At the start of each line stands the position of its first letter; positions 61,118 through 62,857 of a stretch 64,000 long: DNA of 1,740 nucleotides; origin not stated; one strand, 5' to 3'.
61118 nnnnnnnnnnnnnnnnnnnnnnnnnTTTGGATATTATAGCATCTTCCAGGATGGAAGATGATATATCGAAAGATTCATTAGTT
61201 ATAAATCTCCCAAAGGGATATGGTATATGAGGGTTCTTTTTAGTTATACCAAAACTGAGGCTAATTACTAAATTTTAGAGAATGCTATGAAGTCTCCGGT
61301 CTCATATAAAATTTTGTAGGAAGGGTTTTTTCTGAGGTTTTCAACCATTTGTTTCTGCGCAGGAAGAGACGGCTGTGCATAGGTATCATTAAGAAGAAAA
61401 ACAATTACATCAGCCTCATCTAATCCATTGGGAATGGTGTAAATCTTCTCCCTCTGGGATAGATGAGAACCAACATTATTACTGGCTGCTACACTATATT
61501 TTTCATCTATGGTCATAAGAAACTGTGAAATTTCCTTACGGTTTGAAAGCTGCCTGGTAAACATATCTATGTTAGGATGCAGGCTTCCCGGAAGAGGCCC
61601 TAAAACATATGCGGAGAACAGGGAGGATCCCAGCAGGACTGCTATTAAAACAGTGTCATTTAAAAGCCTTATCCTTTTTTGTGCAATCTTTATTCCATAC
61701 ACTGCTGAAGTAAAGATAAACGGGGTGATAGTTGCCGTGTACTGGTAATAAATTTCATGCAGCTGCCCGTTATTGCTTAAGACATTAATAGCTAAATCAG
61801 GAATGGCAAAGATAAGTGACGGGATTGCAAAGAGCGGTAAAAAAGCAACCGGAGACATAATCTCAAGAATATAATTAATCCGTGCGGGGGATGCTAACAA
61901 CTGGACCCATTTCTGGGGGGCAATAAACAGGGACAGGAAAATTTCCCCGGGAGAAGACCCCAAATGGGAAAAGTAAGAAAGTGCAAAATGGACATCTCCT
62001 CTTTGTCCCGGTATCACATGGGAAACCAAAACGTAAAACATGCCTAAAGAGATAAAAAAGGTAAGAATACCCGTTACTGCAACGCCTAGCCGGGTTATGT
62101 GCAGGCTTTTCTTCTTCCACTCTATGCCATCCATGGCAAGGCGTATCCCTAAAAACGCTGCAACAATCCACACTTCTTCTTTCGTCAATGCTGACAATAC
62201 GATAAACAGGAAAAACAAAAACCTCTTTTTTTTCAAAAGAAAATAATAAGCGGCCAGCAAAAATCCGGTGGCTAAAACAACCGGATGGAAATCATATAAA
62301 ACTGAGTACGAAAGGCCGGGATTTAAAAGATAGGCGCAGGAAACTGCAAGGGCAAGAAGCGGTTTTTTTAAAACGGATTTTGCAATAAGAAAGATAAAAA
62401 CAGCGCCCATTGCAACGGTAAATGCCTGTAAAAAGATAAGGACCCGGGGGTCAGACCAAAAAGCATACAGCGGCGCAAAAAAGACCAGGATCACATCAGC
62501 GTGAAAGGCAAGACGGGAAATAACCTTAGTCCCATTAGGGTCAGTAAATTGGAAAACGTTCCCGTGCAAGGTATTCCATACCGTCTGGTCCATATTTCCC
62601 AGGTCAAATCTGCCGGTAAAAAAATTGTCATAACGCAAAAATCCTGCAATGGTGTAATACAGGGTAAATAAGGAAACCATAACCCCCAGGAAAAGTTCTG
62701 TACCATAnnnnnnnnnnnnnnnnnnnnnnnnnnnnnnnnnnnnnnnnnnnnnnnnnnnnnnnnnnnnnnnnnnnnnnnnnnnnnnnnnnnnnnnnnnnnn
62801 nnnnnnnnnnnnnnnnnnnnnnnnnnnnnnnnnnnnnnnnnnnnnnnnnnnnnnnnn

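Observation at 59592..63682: GtrB-like GT2 adjacent to an 804-aa flippase-domain/DUF2079 fusion protein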

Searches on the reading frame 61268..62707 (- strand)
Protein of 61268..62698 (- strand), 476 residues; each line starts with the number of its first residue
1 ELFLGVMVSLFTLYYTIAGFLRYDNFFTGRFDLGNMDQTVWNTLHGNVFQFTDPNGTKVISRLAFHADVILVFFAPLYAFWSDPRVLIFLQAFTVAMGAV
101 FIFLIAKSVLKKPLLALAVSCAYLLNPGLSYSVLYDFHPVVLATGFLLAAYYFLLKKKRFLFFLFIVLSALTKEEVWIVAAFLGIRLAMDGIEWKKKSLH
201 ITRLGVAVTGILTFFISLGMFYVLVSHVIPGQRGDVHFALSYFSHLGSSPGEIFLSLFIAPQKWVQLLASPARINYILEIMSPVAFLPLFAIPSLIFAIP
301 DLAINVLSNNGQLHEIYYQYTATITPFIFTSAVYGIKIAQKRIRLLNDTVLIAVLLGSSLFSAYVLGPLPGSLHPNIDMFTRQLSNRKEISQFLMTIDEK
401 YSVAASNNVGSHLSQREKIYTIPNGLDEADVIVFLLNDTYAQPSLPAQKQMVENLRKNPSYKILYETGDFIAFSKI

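Call 51: search_dna_similar(query=window:61268-62698:-, collection=plasmids, mode=protein, max_evalue=0.001, max_rows=30)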
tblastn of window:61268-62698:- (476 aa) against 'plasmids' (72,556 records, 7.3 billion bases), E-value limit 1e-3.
Records with a match: 6; places in all: 6; records where one place covers at least 80% of the query: 4.
Best place of each record, by identity: <60% 6.
By first word of the organism name: Streptomyces 5; Kitasatospora 1.
By predicted mobility (MOB-suite, as given by PLSDB): non-mobilizable 4; mobilizable 2.
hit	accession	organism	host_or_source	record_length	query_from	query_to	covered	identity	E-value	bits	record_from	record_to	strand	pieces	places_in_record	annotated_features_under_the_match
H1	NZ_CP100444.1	Streptomyces rimosus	pure culture,OTC cluster deletion ...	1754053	19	476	96%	25.1%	1e-12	78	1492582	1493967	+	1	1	record has no annotation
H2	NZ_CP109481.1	Streptomyces sp. NBC_01450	-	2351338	15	475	97%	23.0%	3e-7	61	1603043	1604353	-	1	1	none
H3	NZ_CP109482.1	Streptomyces sp. NBC_01450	-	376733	6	468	97%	22.7%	4e-8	64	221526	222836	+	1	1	DUF2079 domain-containing protein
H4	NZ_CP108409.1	Kitasatospora sp. NBC_01300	-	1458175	22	423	84%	24.1%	3e-5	54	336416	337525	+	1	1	record has no annotation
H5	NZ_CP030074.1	Streptomyces cadmiisoli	Whole organism,soil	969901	8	344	71%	22.4%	3e-5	54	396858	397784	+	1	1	DUF2079 domain-containing protein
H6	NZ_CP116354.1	Streptomyces sp. HUAS 31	microorganism,rhizosphere soil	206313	8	143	29%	32.6%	2e-4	52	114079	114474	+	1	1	DUF2079 domain-containing protein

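Call 53: get_annotated_region(hit=H3, flank=7000)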
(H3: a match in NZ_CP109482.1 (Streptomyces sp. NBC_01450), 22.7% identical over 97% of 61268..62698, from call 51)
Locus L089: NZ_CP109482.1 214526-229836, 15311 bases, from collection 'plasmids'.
description: Streptomyces sp. NBC_01450 plasmid unnamed2, complete sequence
organism: Streptomyces sp. NBC_01450 (NCBI taxid 2903871)
taxonomy: Bacteria; Actinomycetota; Actinomycetes; Kitasatosporales; Streptomycetaceae; Streptomyces; Streptomyces sp. NBC 01450
host: -; source: -; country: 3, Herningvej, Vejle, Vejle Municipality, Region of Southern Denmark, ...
typing (MOB-suite, as given by PLSDB): non-mobilizable
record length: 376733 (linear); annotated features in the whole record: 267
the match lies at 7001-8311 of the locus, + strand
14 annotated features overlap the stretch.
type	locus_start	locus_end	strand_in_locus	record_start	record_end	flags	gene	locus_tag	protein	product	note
CDS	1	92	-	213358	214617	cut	-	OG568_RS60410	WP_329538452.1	peptidoglycan recognition family protein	-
CDS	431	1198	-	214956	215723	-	-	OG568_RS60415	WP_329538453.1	transposase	GO:0006313 - DNA transposition [Evidence IEA]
CDS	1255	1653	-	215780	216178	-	-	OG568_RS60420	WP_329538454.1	hypothetical protein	-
CDS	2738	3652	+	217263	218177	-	-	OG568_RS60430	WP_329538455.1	transglycosylase SLT domain-containing protein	-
CDS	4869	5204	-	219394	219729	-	-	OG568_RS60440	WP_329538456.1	hypothetical protein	-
CDS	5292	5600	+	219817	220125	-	-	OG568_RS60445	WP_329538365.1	transposase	GO:0006313 - DNA transposition [Evidence IEA]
CDS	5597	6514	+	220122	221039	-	-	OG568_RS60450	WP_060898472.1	IS3 family transposase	-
CDS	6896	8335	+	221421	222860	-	-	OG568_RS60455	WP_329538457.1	DUF2079 domain-containing protein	-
CDS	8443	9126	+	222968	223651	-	-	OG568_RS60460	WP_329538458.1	response regulator transcription factor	GO:0000160 - phosphorelay signal transduction system [Evidence IEA]; GO:0006355 - regulation of DNA-templated ...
CDS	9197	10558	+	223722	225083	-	-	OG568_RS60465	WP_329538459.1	ATP-binding protein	-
CDS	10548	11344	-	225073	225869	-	-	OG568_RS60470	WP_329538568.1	IS5 family transposase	-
CDS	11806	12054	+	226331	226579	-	-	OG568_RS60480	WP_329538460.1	IS3 family transposase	GO:0015074 - DNA integration [Evidence IEA]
CDS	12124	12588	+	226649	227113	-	-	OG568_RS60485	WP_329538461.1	transposase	-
CDS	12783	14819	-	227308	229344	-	-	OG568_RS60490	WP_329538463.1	APC family permease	-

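Call 54: get_annotated_region(hit=H5, flank=7000)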
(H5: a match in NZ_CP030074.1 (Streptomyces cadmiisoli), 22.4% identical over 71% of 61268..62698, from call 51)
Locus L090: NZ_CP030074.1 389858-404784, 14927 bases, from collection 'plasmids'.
description: Streptomyces cadmiisoli strain ZFG47 plasmid unnamed1, complete sequence
organism: Streptomyces cadmiisoli (NCBI taxid 2184053)
taxonomy: Bacteria; Actinomycetota; Actinomycetes; Kitasatosporales; Streptomycetaceae; Streptomyces; Streptomyces cadmiisoli
host: -; source: Whole organism,soil; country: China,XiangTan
typing (MOB-suite, as given by PLSDB): non-mobilizable
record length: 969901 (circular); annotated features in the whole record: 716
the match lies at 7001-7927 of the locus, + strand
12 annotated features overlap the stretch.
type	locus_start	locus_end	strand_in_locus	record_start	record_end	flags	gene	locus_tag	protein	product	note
CDS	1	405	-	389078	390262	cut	-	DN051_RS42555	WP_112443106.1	helix-turn-helix transcriptional regulator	-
CDS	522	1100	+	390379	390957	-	-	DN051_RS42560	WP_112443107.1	flavoprotein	-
CDS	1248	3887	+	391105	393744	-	-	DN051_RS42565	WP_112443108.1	SpoIIE family protein phosphatase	-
CDS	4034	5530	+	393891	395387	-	-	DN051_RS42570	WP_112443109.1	glycoside hydrolase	-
CDS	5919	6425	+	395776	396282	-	-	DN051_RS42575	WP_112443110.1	SigE family RNA polymerase sigma factor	GO:0006352 - DNA-templated transcription initiation [Evidence IEA]; GO:0006355 - regulation of DNA-templated ...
CDS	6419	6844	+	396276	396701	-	-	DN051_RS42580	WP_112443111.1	hypothetical protein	-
CDS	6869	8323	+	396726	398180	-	-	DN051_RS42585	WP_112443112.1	DUF2079 domain-containing protein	-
CDS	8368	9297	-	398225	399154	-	-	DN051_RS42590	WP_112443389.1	NADP-dependent oxidoreductase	-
CDS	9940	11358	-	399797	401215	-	-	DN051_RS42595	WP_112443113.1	DEAD/DEAH box helicase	-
CDS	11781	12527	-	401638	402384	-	-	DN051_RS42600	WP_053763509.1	TetR/AcrR family transcriptional regulator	GO:0006355 - regulation of DNA-templated transcription [Evidence IEA]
CDS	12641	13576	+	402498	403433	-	-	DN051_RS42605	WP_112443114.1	arginase family protein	-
CDS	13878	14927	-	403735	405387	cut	abc-f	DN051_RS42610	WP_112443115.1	ribosomal protection-like ABC-F family protein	-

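Call 55: get_annotated_region(hit=H6, flank=7000)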
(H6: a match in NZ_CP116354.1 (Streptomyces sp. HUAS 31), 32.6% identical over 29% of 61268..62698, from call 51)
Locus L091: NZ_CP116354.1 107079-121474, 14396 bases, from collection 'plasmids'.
description: Streptomyces sp. HUAS 31 plasmid punmamed1, complete sequence
organism: Streptomyces sp. HUAS 31 (NCBI taxid 3020055)
taxonomy: Bacteria; Actinomycetota; Actinomycetes; Kitasatosporales; Streptomycetaceae; Streptomyces; Streptomyces sp. HUAS 31
host: -; source: microorganism,rhizosphere soil; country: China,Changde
typing (MOB-suite, as given by PLSDB): non-mobilizable; replicon rep_cluster_43
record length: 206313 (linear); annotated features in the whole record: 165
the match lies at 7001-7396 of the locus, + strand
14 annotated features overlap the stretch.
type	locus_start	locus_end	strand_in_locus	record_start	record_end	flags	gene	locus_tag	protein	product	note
CDS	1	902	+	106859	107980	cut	-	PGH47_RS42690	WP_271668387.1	sigma factor-like helix-turn-helix DNA-binding protein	GO:0006352 - DNA-templated transcription initiation [Evidence IEA]; GO:0006355 - regulation of DNA-templated ...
CDS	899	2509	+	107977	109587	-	-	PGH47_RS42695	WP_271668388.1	transglycosylase domain-containing protein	-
CDS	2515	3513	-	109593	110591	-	-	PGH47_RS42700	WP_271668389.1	nitronate monooxygenase family protein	-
CDS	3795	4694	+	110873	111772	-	-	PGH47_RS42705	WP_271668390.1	LysR family transcriptional regulator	GO:0006355 - regulation of DNA-templated transcription [Evidence IEA]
CDS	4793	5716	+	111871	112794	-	-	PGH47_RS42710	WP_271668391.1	MBL fold metallo-hydrolase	-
CDS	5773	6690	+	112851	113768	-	-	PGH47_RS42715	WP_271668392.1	fumarylacetoacetate hydrolase family protein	-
CDS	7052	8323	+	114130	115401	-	-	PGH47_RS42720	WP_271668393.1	DUF2079 domain-containing protein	-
CDS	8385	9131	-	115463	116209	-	-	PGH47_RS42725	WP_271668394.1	TetR/AcrR family transcriptional regulator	GO:0006355 - regulation of DNA-templated transcription [Evidence IEA]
CDS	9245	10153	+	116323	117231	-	-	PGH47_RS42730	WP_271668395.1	arginase family protein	-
CDS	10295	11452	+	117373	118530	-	-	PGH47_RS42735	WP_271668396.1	hypothetical protein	-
CDS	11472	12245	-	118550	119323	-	fabG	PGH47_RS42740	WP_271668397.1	3-oxoacyl-ACP reductase FabG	-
CDS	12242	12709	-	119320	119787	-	-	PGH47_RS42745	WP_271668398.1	MaoC/PaaZ C-terminal domain-containing protein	-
CDS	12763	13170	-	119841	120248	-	-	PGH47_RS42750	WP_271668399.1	Zn-ribbon domain-containing OB-fold protein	-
CDS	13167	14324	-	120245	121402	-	-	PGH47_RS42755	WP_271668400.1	acetyl-CoA acetyltransferase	-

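Call 81: search_solved_structures(query=A3, max_evalue=10, show_alignments=3)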
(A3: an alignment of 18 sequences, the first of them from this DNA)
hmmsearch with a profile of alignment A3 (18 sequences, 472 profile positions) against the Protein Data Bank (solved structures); distinct sequences matched with E-value up to 10: 1.
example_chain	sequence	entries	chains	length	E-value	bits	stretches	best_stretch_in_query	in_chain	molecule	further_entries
3tix_B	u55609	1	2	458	0.81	11.6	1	73-169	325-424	Chromo domain-containing protein 1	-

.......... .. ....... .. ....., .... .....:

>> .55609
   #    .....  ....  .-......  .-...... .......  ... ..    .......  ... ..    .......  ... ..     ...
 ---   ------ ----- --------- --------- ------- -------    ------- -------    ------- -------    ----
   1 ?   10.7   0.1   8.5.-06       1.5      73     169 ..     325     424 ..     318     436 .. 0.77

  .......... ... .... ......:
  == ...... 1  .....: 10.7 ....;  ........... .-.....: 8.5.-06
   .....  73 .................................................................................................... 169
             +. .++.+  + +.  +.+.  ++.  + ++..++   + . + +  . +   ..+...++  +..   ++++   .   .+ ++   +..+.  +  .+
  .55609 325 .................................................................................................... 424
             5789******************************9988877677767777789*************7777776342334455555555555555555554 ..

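Call 82: find_homologous_proteins(query=L089:6896-8335:+, max_evalue=0.00001)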
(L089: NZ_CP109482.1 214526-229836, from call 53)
Query L089:6896-8335:+ (479 aa): 3521 proteins with E <= 0.00001 among 8000 candidates; the best 120 are listed.
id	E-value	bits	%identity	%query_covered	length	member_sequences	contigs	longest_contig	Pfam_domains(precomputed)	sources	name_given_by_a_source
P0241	0.0e+0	1066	100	100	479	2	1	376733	PF09852.16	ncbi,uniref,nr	ncbi:DUF2079 domain-containing protein (plasmid) [Streptomyces sp. NBC_01450]|uniref:DUF2079 domain-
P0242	9.2e-215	732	71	99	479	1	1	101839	PF09852.16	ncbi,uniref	ncbi:DUF2079 domain-containing protein [Streptomyces sp. NPDC091215]|uniref:DUF2079 domain-containin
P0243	2.3e-208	711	70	99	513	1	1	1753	PF09852.16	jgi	jgi:uncharacterized membrane protein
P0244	3.8e-203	694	72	94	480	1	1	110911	PF09852.16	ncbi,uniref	ncbi:DUF2079 domain-containing protein [Streptomyces sp. NPDC059629]|uniref:DUF2079 domain-containin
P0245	1.0e-202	692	69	96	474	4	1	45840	PF09852.16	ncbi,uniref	ncbi:DUF2079 domain-containing protein [Streptomyces sp. NPDC013172]|uniref:DUF2079 domain-containin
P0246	1.6e-197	675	69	95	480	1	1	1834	PF09852.16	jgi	jgi:uncharacterized membrane protein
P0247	4.9e-182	624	67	92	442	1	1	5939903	PF09852.16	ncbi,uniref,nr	ncbi:DUF2079 domain-containing protein [Streptomyces sp. TS71-3]|uniref:DUF2079 domain-containing pr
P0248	1.7e-178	613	65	95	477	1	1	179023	PF09852.16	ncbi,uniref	ncbi:DUF2079 domain-containing protein [Streptacidiphilus sp. EB103A]|uniref:DUF2079 domain-containi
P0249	1.4e-175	603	65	92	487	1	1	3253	PF09852.16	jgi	-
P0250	4.9e-170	585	60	100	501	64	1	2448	PF09852.16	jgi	jgi:uncharacterized membrane protein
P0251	4.9e-170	585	61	94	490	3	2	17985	PF09852.16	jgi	jgi:uncharacterized membrane protein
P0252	4.1e-169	582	61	100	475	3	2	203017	PF09852.16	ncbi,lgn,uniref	ncbi:DUF2079 domain-containing protein [Streptomyces sp. NPDC005538]|uniref:DUF2079 domain-containin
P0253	8.3e-169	581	69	82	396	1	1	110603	PF09852.16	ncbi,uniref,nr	ncbi:DUF2079 domain-containing protein [Streptomyces gibsoniae]|uniref:DUF2079 domain-containing pro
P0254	2.1e-168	579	63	93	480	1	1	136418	PF09852.16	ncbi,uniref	ncbi:DUF2079 domain-containing protein [Streptomyces sp. NPDC019531]|uniref:DUF2079 domain-containin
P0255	2.7e-166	572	58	99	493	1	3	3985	PF09852.16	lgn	-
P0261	4.6e-162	558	62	95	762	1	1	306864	PF13641.13,PF09852.16,PF00535.33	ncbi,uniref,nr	ncbi:DUF2079 domain-containing protein [Streptomyces sp. HNM0575]|uniref:DUF2079 domain-containing p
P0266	3.4e-159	549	62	93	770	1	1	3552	PF13641.13,PF09852.16,PF00535.33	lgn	-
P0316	1.8e-150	520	56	97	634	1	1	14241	PF09852.16,PF14200.13,PF00652.29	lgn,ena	-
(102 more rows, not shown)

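Call 83: search_protein_families(library=pfam, proteins=[P0261, P0266, P0316], max_evalue=0.001)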
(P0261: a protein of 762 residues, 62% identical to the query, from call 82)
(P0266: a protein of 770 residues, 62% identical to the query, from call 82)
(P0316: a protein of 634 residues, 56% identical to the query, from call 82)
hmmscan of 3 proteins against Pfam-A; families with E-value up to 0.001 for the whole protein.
P0261 (762 aa): 3 families
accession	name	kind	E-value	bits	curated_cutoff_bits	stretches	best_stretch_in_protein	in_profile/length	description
PF09852.15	DUF2079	-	2.5e-93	314.1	28.2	1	333-759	2-459/459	Predicted membrane protein (DUF2079)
PF00535.33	Glycos_transf_2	-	2.2e-21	76.9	23.3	1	25-195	1-158/168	Glycosyl transferase family 2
PF13641.12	Glyco_tranf_2_3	-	1.4e-06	29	27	1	24-129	3-99/230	Glycosyltransferase like family 2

P0266 (770 aa): 3 families
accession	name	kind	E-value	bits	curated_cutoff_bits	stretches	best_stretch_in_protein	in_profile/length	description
PF09852.15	DUF2079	-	2.3e-96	324.1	28.2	1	339-765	2-457/459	Predicted membrane protein (DUF2079)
PF00535.33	Glycos_transf_2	-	1.3e-18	67.9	23.3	1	27-168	1-129/168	Glycosyl transferase family 2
PF13641.12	Glyco_tranf_2_3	-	5.4e-07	30.3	27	1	26-131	3-99/230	Glycosyltransferase like family 2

P0316 (634 aa): 3 families
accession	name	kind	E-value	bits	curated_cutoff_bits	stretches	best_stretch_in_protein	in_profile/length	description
PF09852.15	DUF2079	-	8.7e-90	302.4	28.2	1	57-488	2-459/459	Predicted membrane protein (DUF2079)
PF14200.12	RicinB_lectin_2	-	1.9e-34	118.6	25.6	3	537-620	3-88/89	Ricin-type beta-trefoil lectin domain-like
PF00652.28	Ricin_B_lectin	-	2.9e-12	47.3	29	1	511-631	12-126/126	Ricin-type beta-trefoil lectin domain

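Call 84: search_solved_structures(query=P0261, max_evalue=0.001)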
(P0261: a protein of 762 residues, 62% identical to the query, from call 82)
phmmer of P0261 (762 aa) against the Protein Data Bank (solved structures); distinct sequences matched with E-value up to 0.001: 9.
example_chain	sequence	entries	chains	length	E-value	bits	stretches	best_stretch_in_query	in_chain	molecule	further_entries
9bhc_C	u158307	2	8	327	1.2e-09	40.2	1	21-151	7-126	Undecaprenyl-phosphate 4-deoxy-4-formamido-L-arabinose transferase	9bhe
8vxh_A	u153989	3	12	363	1.4e-09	40.1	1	20-151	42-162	Undecaprenyl-phosphate 4-deoxy-4-formamido-L-arabinose transferase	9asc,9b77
6yv7_B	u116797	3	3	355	8.2e-08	34.2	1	24-149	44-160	Glycosyl transferase, family 2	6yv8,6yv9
6yv7_A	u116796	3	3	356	8.2e-08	34.2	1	24-149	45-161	Glycosyl transferase, family 2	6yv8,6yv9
5mlz_A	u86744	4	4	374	9.4e-07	30.7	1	22-238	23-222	Dolichol monophosphate mannose synthase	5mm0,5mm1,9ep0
9hwj_A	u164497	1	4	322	2e-06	29.6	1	22-147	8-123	Undecaprenyl-phosphate 4-deoxy-4-formamido-L-arabinose transferase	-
5eke_A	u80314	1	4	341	3.6e-05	25.4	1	21-152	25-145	Uncharacterized glycosyltransferase sll0501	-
5ekp_C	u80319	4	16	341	4e-05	25.3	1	21-152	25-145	Uncharacterized glycosyltransferase sll0501 | Glycosyltransferase sll0501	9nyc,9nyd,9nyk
9nye_A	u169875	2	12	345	4.2e-05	25.2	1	21-152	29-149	Glycosyltransferase sll0501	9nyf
